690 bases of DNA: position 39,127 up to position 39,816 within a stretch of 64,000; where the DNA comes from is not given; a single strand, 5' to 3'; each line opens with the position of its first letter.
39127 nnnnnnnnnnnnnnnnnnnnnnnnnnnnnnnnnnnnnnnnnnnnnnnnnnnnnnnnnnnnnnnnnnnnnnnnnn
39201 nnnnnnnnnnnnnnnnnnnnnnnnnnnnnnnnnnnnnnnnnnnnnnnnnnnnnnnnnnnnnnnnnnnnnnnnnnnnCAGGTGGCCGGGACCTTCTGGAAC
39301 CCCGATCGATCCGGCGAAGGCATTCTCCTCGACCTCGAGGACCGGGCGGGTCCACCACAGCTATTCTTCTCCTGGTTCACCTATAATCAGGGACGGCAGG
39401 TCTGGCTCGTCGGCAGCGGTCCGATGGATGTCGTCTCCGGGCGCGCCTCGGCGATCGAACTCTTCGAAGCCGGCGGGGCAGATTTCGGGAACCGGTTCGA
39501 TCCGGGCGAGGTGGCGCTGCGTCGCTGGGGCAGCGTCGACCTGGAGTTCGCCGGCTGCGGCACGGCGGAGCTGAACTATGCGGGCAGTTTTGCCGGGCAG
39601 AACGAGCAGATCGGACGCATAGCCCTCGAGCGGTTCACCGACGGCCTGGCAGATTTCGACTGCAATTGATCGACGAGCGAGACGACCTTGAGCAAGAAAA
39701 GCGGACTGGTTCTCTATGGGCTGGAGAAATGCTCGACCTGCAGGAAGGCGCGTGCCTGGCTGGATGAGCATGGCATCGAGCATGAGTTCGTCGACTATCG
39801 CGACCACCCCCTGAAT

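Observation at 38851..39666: Unknown ~125-aa Cys-bracketed module, tandemly duplicated at the C-terminus of the FG-GAP protein and recurring in two other secreted proteins of this window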

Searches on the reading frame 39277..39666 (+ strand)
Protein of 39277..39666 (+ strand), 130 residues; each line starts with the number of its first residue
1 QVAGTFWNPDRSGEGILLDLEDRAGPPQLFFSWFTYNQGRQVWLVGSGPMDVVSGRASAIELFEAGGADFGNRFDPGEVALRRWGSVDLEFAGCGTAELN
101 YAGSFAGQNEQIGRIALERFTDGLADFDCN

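Call 13: find_homologous_proteins(query=A2, max_evalue=0.001)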
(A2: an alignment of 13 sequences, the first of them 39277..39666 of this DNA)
Query A2 (13 sequences) (130 aa, profile of the alignment): 2180 proteins with E <= 0.001 among 4486 candidates; the best 120 are listed.
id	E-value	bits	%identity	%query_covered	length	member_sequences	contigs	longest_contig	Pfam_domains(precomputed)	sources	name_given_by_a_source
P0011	7.0e-76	271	24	92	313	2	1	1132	-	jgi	-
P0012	5.9e-74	265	25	86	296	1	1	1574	-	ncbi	ncbi:MAG: hypothetical protein ACREO9_04755, partial [Lysobacterales bacterium]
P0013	3.7e-73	262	27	82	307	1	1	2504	-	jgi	jgi:hypothetical protein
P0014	3.3e-69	249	23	88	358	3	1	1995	-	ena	-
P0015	9.0e-69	248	-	-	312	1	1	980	-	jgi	jgi:hypothetical protein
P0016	1.2e-64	234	32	90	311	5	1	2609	-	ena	-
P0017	2.2e-64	234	31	92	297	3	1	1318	-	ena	-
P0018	3.1e-64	233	33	93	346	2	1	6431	-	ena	-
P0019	3.6e-64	233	33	77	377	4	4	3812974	PF05593.20,PF25023.2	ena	-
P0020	1.2e-63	231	28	92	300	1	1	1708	-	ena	-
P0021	1.5e-63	231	32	76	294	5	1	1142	-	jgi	jgi:hypothetical protein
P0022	1.5e-63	231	26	90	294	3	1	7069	-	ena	-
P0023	2.6e-63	230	34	85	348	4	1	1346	PF01436.28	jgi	jgi:hypothetical protein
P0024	3.5e-62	226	31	92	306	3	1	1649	-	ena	-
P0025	4.7e-62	226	28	95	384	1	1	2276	PF05960.18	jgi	-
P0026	9.2e-62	225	30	93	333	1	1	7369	PF19403.6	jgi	-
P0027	9.3e-62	225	32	77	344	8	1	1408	-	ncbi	-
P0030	2.8e-61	224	30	75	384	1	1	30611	-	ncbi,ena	-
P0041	1.3e-58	215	35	93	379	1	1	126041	PF19403.6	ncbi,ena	-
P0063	5.5e-46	174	24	88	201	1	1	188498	-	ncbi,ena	-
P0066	1.2e-45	173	28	88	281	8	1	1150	PF14339.13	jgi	jgi:hypothetical protein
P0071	2.7e-45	172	22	89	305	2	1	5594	PF03935.23,PF00722.29,PF26113.1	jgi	jgi:beta-glucanase (GH16 family)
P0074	4.1e-45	171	26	72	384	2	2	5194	PF13472.13,PF00657.29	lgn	-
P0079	7.0e-45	170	28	88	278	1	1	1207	PF20238.5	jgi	jgi:hypothetical protein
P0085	9.5e-45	170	28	73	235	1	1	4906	-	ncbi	ncbi:MAG: hypothetical protein ACR2O5_03925, partial [Thiogranum sp.]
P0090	1.2e-44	170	27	88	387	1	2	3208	PF13385.14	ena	-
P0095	1.5e-44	169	24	90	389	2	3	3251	PF03781.23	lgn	-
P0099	1.8e-44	169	23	88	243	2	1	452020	PF03781.23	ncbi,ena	-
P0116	3.9e-44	168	22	72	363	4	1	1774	PF09699.16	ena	-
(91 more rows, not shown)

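Call 20: search_protein_families(library=pfam, proteins=[P0019, P0025, P0026, P0066, P0071, P0074, P0079, P0090, P0095, P0116], max_evalue=0.1)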
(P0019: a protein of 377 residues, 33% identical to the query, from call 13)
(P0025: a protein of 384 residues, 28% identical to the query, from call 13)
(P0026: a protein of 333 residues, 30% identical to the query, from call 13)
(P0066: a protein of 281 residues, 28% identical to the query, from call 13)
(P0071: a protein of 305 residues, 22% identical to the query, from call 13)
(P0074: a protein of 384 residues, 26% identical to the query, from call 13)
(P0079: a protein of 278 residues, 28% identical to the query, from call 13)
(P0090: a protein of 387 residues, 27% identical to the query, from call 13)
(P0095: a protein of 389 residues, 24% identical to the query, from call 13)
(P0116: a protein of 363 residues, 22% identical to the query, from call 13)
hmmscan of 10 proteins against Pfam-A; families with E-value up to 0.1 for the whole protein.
P0019 (377 aa): 1 family
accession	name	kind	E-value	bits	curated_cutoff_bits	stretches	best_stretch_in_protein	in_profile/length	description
PF05593.20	RHS_repeat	-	6.1e-08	33.3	22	1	64-94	1-31/38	RHS Repeat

P0025 (384 aa): 1 family
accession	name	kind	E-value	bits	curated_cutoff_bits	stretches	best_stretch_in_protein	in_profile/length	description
PF05960.17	DUF885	-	1e-31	111.6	32.4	1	1-94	437-531/532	Bacterial protein of unknown function (DUF885)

P0026 (333 aa): 2 families
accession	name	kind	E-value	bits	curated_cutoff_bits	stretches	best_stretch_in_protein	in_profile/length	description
PF19403.5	SpaA_2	-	9.2e-13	49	25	1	5-54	49-96/96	Prealbumin-like fold domain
PF24514.1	SpaA_4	-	0.042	15.1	27.3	0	11-57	49-106/107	Prealbumin-like fold domain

P0066 (281 aa): 1 family
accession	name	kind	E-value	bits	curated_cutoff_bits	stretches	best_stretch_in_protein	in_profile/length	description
PF14339.12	DUF4394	-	1.4e-05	25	29.6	0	72-124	19-65/230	Domain of unknown function (DUF4394)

P0071 (305 aa): 3 families
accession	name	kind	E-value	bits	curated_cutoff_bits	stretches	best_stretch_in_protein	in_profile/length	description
PF00722.28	Glyco_hydro_16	-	4.3e-17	62.6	22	1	1-115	45-147/175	Glycosyl hydrolases family 16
PF03935.22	SKN1_KRE6_Sbg1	-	1.4e-05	24.2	30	1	70-162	353-456/501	Beta-glucan synthesis-associated protein SKN1/KRE6/Sbg1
PF13472.12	Lipase_GDSL_2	-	0.075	14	32.9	0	122-181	34-84/178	GDSL-like Lipase/Acylhydrolase family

P0074 (384 aa): 5 families
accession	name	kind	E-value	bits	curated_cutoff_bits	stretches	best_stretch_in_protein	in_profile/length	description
PF13472.12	Lipase_GDSL_2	-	1.2e-11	45.8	32.9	1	16-169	12-149/178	GDSL-like Lipase/Acylhydrolase family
PF00657.28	Lipase_GDSL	-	2.5e-10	41.3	23.6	1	22-228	22-206/208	GDSL-like Lipase/Acylhydrolase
PF04311.20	DUF459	-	0.0009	19.1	27.2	1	10-83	1-72/197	Protein of unknown function (DUF459)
PF19040.6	SGNH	-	0.016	15.4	27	1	8-35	23-50/248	SGNH domain (fused to AT3 domains)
PF13036.11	LpoB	-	0.054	13.8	22.3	1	19-74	12-67/147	Peptidoglycan-synthase activator LpoB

P0079 (278 aa): 1 family
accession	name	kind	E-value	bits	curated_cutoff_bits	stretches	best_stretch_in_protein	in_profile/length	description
PF20238.4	BIM1-like_dom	-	1.5e-06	29.2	27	1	18-133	1-125/140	Copper acquisition factor BIM1-like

P0090 (387 aa): 3 families
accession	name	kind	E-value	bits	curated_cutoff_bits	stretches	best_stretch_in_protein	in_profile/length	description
PF13385.13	Laminin_G_3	-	4.2e-21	76.1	27.6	1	73-230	3-150/151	Concanavalin A-like lectin/glucanases superfamily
PF02210.31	Laminin_G_2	-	0.00059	20.7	22.9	1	145-220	39-123/126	Laminin G domain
PF02973.23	Sialidase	-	0.001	19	26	1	163-233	108-184/189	Sialidase, N-terminal domain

P0095 (389 aa): 1 family
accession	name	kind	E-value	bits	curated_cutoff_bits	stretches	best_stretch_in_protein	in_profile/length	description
PF03781.23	FGE-sulfatase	-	4.2e-35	122.1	23.3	1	4-237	6-254/255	Sulfatase-modifying factor enzyme 1-like domain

P0116 (363 aa): 5 families
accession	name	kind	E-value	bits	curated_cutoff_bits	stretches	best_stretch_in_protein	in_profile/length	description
PF09699.15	Paired_CXXCH_1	-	3.1e-06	27.2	20.6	1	76-117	1-39/41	Doubled CXXCH motif (Paired_CXXCH_1)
PF22113.1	Mtrc-MtrF_II-IV_dom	-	0.0022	18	30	1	33-93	109-168/176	Outer membrane cytochrome MtrC/MtrF-like, domains II/IV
PF14537.11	Cytochrom_c3_2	-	0.005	17.7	25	1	82-163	7-66/79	Cytochrome c3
PF14522.11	Cytochrome_C7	-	0.015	15.5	24.8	0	46-114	15-66/67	Cytochrome c7 and related cytochrome c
PF00034.26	Cytochrom_C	-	0.033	15.9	21.3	0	106-119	7-21/90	Cytochrome c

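Call 22: search_protein_representatives(alignment_id=A2)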
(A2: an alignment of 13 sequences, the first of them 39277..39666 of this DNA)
Query: 13 sequences, 144 profile positions. Proteins with E-value up to 0.001 (for the whole library): 8663; up to 1e-10: 5346; up to 1e-30: 1467. The best 150 are listed.
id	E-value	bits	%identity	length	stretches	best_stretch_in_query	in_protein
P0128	2.1e-83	293.6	-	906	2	5-142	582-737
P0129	1.0e-81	288.1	-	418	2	8-142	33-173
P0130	1.6e-80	284.3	-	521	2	8-142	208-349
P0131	2.6e-78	277.1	-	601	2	10-140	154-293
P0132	2.8e-78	277.0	-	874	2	8-142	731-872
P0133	6.2e-78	275.9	-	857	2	8-142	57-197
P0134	1.4e-76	271.4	-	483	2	8-142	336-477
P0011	2.2e-76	270.8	-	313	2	8-140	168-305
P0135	3.0e-76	270.4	-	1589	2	8-142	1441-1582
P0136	4.7e-76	269.8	-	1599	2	10-140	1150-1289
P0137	7.8e-76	269.1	-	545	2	10-142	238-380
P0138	1.2e-75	268.5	-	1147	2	11-142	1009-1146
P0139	2.0e-74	264.5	-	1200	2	8-139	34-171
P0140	2.5e-74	264.2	-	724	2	8-142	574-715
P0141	5.2e-74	263.2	-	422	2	10-141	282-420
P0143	1.7e-73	261.5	-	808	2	13-139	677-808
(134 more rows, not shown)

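Call 25: search_protein_families(library=pfam, proteins=[P0128, P0129, P0130, P0131, P0132, P0133, P0137, P0140], max_evalue=0.01)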
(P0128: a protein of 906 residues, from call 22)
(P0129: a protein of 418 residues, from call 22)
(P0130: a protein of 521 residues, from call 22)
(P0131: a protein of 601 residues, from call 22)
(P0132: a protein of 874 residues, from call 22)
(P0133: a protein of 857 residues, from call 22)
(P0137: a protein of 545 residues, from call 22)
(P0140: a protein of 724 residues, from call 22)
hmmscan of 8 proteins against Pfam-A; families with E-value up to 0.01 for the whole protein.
P0128 (906 aa): 0 families

P0129 (418 aa): 1 family
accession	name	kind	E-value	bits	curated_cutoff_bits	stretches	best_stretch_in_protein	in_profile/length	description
PF02369.22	Big_1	-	0.0021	18.6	34.9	0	105-153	34-84/93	Bacterial Ig-like domain (group 1)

P0130 (521 aa): 0 families

P0131 (601 aa): 1 family
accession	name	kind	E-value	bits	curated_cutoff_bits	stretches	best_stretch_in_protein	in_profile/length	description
PF07705.17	CARDB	-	9.8e-07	29.4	22.7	1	34-139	1-98/101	CARDB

P0132 (874 aa): 2 families
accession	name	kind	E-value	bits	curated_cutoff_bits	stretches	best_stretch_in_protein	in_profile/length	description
PF13472.12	Lipase_GDSL_2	-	2.2e-09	38.5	32.9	1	59-337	1-178/178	GDSL-like Lipase/Acylhydrolase family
PF00657.28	Lipase_GDSL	-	0.0012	19.5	23.6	0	58-341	2-207/208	GDSL-like Lipase/Acylhydrolase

P0133 (857 aa): 0 families

P0137 (545 aa): 1 family
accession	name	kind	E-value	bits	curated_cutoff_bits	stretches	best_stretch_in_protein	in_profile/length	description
PF14339.12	DUF4394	-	0.0077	16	29.6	0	157-187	199-230/230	Domain of unknown function (DUF4394)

P0140 (724 aa): 2 families
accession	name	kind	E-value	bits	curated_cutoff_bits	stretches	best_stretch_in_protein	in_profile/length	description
PF07705.17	CARDB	-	3.2e-20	72.6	22.7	2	290-397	1-100/101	CARDB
PF04151.21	PPC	-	0.0004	21.6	25.9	1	207-266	4-66/70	Bacterial pre-peptidase C-terminal domain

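Call 26: predict_structure(alignment_id=A3)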
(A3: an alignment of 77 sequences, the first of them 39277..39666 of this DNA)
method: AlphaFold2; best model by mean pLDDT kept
length: 130 residues; sequences in the alignment: 77
mean_pLDDT: 88.4   pTM: 0.80
mean pLDDT of the five models: 88.4, 87.0, 86.5, 86.3, 86.0
residues with pLDDT >= 90: 83; 70-90: 37; 50-70: 9; < 50: 1
segments of 3 or more residues with pLDDT < 50: none
pLDDT, mean of each block of 10 residues (from residue 1): 89 93 84 94 94 93 84 82 96 93 94 95 59
secondary structure, 60 per line:
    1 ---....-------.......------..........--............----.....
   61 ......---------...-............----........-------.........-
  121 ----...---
elements in order: E4-7 E15-21 E28-37 E40-51 E56-66 E80-91 E96-103 E111-119

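Call 37: find_related_loci(query=A5, collection=genome_contigs, flank=4000)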
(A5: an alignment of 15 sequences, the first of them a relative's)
Query A5 (152 aa) in genome_contigs; peptide patterns used: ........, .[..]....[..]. (x = any residue, [..] = any of these).
305 stretches matched a pattern; 241 encode a relative of the query (tblastn E <= 1e-3); the best 80 are kept; 79 distinct loci.
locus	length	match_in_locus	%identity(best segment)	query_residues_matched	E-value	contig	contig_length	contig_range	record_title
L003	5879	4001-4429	82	10-152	1e-80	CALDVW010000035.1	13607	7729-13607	MAG: uncultured Xanthomonadales bacterium isolate N2_Bin_METABAT__104_1_1 genome assembly, contig: c_000003322319, whole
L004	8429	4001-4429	83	10-152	1e-80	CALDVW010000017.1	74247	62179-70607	MAG: uncultured Xanthomonadales bacterium isolate N2_Bin_METABAT__104_1_1 genome assembly, contig: c_000004021938, whole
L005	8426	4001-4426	82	9-150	6e-80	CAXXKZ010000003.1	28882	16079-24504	MAG: Lysobacterales bacterium isolate f90df28a-a8d5-415f-92d9-b5be3b3f1fec genome assembly, contig: contig_3, whole geno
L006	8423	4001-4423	81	10-150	8e-80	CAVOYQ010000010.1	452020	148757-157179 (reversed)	MAG: uncultured Gammaproteobacteria bacterium isolate MFD09779.bin.2.118 genome assembly, contig: contig_43560, whole ge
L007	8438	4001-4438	81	7-152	6e-80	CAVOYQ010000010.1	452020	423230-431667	MAG: uncultured Gammaproteobacteria bacterium isolate MFD09779.bin.2.118 genome assembly, contig: contig_43560, whole ge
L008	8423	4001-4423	84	10-150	2e-79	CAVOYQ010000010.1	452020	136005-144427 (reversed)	MAG: uncultured Gammaproteobacteria bacterium isolate MFD09779.bin.2.118 genome assembly, contig: contig_43560, whole ge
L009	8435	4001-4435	79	7-151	3e-78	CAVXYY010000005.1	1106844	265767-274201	MAG: uncultured Gammaproteobacteria bacterium isolate MFD09779.bin.1.236 genome assembly, contig: contig_27280, whole ge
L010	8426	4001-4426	81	10-151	3e-77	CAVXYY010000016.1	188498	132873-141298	MAG: uncultured Gammaproteobacteria bacterium isolate MFD09779.bin.1.236 genome assembly, contig: contig_8306, whole gen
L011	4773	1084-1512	78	10-152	3e-76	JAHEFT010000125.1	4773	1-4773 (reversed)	MAG: Chromatiales bacterium isolate Ww344 NODE_65369_length_4773_cov_8.391015, whole genome shotgun sequence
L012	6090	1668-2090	79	10-150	8e-76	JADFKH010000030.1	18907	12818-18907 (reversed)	MAG: Proteobacteria bacterium isolate B46T3L11 B46T3L11_NODE2617, whole genome shotgun sequence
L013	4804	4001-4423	81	10-150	5e-76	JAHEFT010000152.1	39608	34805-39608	MAG: Chromatiales bacterium isolate Ww344 NODE_1381_length_39608_cov_14.825613, whole genome shotgun sequence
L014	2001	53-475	82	10-150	2e-78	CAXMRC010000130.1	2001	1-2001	MAG: uncultured Gemmatimonadales bacterium isolate 10C-St20-MC-01_bin.19.orig genome assembly, contig: k141_2158842, who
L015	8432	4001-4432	83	7-150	2e-75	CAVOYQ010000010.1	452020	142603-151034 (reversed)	MAG: uncultured Gammaproteobacteria bacterium isolate MFD09779.bin.2.118 genome assembly, contig: contig_43560, whole ge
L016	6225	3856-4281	79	9-150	1e-73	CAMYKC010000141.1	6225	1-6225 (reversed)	MAG: uncultured Xanthomonadales bacterium isolate FCS_Gamma_101 genome assembly, contig: scaffold_6744, whole genome sho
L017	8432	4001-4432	75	9-152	2e-73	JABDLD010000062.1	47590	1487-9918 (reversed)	MAG: Lysobacterales bacterium isolate SS_bin_66 k127_1535007, whole genome shotgun sequence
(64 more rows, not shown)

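Call 44: fold_search(model_id=the predicted structure, library=pdb)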
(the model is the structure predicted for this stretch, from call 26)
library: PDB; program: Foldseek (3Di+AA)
matches with E <= 10: 621; with E <= 0.001: 0
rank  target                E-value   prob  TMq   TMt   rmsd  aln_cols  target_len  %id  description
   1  4xmh_A                2.3e-03  1.00  0.50  0.38   5.9       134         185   10  Crystal structure of nitrophorin 7 from Rhodnius prolixus at pH 7.8 complexed with Gly-Gly-Gly (released 2015-07-29)
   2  5m6j                  3.8e-03  1.00  0.50  0.39   5.9       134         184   10  Crystal structure of nitrophorin 7 E27V mutant from Rhodnius prolixus (released 2017-12-20)
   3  2asn                  1.3e-02  1.00  0.51  0.39   5.8       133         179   10  Crystal structure of D1A mutant of nitrophorin 2 complexed with imidazole (released 2006-08-01)
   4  1euo                  1.4e-02  0.99  0.44  0.34   6.3       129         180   12  Crystal structure of nitrophorin 2 (prolixin-S) (released 2000-05-10)
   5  1pm1                  2.4e-02  0.99  0.45  0.35   6.1       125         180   10  Crystal structure of nitrophorin 2 L122V/L132V mutant complex with imidazole (released 2004-06-22)
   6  1u18_A                2.5e-02  0.97  0.42  0.33   6.4       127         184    9  1.96 A Crystal structure of H60C mutant of nitrophorin complexed with histamine (released 2005-07-26)
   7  2ofr                  2.6e-02  0.99  0.45  0.35   6.0       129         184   12  1.00 A Crystal Structure Of V36A/D129A/L130A Mutant of Nitrophorin 4 From Rhodnius Prolixus Complexed With Nitric Oxide  (released 2008-01-08)
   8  4hpb                  3.0e-02  0.99  0.46  0.37   6.1       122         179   10  Crystal structure of Nitrophorin 4 from Rhodnius prolixus Complexed with Beta-Mercaptoethanol at pH 7.4 (released 2013-03-20)
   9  1u17_A                3.7e-02  0.98  0.44  0.34   6.0       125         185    8  1.7 A Crystal structure of H60C mutant of Nitrophorin I. Heme complexed with two molecules imidazole (released 2005-07-26)
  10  1sxx                  3.9e-02  0.98  0.45  0.35   6.1       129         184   12  1.0 A Crystal Structure of D129A/L130A Mutant of Nitrophorin 4 Complexed with Nitric Oxide (released 2004-06-08)
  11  3tga                  4.8e-02  0.98  0.47  0.36   5.8       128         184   11  Crystal structure of L130R mutant of Nitrophorin 4 from Rhodnius prolixus at pH 7.4 (released 2012-05-30)
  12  2at0                  5.6e-02  0.97  0.45  0.35   6.1       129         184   12  1.00 A Crystal Structure Of L133V Mutant of Nitrophorin 4 From Rhodnius Prolixus Complexed With Nitric Oxide at pH 5.6 (released 2006-08-22)
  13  7q2n_BBB              5.9e-02  0.98  0.45  0.39   8.7       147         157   12  Beta-lactoglobulin mutant FAF (I56F/L39A/M107F) in complex with desipramine (FAF-DSM) (released 2022-05-11)
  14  4grj_A                8.4e-02  0.95  0.45  0.35   5.8       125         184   11  Crystal structure of nitrophorin 4 triple mutant complex with NO (released 2013-08-07)
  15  3wje_A                9.8e-02  0.80  0.38  0.33   8.5       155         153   12  Crystal structure of mutant nitrobindin M75W/H76L/Q96C/M148L/H158L (NB6) from Arabidopsis thaliana (released 2014-04-02)
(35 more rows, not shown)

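Call 53: find_encoding_contigs(protein=P0019, flank=10000, max_places=2)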
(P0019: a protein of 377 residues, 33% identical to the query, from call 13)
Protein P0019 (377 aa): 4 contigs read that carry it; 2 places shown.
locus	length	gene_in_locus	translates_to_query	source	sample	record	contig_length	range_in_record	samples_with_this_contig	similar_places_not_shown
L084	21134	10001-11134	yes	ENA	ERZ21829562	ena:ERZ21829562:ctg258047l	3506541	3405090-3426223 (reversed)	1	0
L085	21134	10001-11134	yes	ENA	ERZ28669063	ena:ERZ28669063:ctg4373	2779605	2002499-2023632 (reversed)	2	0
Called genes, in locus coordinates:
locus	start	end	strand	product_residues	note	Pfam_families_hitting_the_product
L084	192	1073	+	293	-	PF13495:Phage_int_SAM_4, PF00589:Phage_integrase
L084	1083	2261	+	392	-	PF14319:Zn_Tnp_IS91, PF04986:Y2_Tnp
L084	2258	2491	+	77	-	-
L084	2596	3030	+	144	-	-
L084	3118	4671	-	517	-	PF00450:Peptidase_S10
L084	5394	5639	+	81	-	-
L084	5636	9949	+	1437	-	PF20148:DUF6531, PF05593:RHS_repeat, PF25023:TEN_YD-shell, PF05593:RHS_repeat, PF25023:TEN_YD-shell (weak), PF25023:TEN_YD-shell, PF05593:RHS_repeat, PF25023:TEN_YD-shell, +3 more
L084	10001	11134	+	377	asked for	PF25023:TEN_YD-shell (weak), PF05593:RHS_repeat (weak)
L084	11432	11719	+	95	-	-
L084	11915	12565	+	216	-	PF13683:rve_3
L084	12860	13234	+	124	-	PF07883:Cupin_2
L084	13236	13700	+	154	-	PF03328:HpcH_HpaI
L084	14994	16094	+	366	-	PF24316:Tli3 (faint), PF14870:PSII_BNR (faint), PF25852:DUF6242_C (faint), PF13088:BNR_2 (faint), PF13810:DUF4185 (faint), PF02012:BNR (faint), PF15902:Sortilin-Vps10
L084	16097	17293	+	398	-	PF00355:Rieske, PF00848:Ring_hydroxyl_A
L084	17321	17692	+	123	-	-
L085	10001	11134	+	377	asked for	PF25023:TEN_YD-shell (weak), PF05593:RHS_repeat (weak)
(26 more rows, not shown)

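Call 54: find_encoding_contigs(protein=P0099, flank=10000, max_places=1)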
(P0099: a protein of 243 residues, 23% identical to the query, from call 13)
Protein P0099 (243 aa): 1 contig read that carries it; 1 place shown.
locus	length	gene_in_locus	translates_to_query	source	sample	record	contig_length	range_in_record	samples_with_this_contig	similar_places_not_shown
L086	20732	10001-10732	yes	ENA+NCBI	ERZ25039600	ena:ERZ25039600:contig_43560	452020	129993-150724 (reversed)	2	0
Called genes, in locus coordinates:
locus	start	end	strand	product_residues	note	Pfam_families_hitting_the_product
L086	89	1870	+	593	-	PF21033:RMD1-3 (weak), PF23914:TPR_CcmH_CycH (faint), PF12895:ANAPC3, PF13428:TPR_14 (weak), PF13414:TPR_11, PF13432:TPR_16, PF14559:TPR_19, PF13431:TPR_17 (weak), +6 more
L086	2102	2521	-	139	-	-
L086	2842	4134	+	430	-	-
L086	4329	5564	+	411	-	-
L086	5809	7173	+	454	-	PF01030:Recep_L_domain (faint)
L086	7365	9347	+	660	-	PF14312:FG-GAP_2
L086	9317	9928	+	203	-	PF03781:FGE-sulfatase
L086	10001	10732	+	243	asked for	PF03781:FGE-sulfatase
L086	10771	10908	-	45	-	-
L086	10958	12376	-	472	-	PF02737:3HCDH_N, PF00725:3HCDH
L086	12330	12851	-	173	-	PF00378:ECH_1, PF16113:ECH_2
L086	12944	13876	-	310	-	PF00126:HTH_1, PF03466:LysR_substrate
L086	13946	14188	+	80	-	PF00300:His_Phos_1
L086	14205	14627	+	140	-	PF00300:His_Phos_1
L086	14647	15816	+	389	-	PF02771:Acyl-CoA_dh_N, PF02770:Acyl-CoA_dh_M, PF00441:Acyl-CoA_dh_1, PF08028:Acyl-CoA_dh_2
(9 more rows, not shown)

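Call 60: search_protein_families(library=pfam, alignment_id=A3, max_evalue=0.01)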
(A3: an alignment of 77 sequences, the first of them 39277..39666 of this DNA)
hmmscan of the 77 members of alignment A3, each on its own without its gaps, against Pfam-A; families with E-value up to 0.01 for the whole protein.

A. member 1, window:39277-39666:+ (130 aa): 0 families

B. families by the number of members that match (of 77 scanned): 27 families (the first 25 are shown)
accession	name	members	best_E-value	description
PF01436.27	NHL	5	5.5e-33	NHL repeat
PF20238.4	BIM1-like_dom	5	7.5e-08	Copper acquisition factor BIM1-like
PF00127.26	Copper-bind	5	0.00015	Copper binding proteins, plastocyanin/azurin family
PF03781.23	FGE-sulfatase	4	4.2e-35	Sulfatase-modifying factor enzyme 1-like domain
PF13472.12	Lipase_GDSL_2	3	1.2e-11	GDSL-like Lipase/Acylhydrolase family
PF00657.28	Lipase_GDSL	3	2.5e-10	GDSL-like Lipase/Acylhydrolase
PF24442.1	DUF7561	3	0.0071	Family of unknown function (DUF7561)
PF00059.27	Lectin_C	2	8.1e-06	Lectin C-type domain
PF03067.21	LPMO_10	2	0.0025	Lytic polysaccharide mono-oxygenase, cellulose-degrading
PF13385.13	Laminin_G_3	1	4.2e-21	Concanavalin A-like lectin/glucanases superfamily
PF00722.28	Glyco_hydro_16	1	4.3e-17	Glycosyl hydrolases family 16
PF14312.12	FG-GAP_2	1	3.3e-14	FG-GAP repeat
PF00041.27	fn3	1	4.6e-09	Fibronectin type III domain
PF09699.15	Paired_CXXCH_1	1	3.1e-06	Doubled CXXCH motif (Paired_CXXCH_1)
PF14339.12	DUF4394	1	1.4e-05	Domain of unknown function (DUF4394)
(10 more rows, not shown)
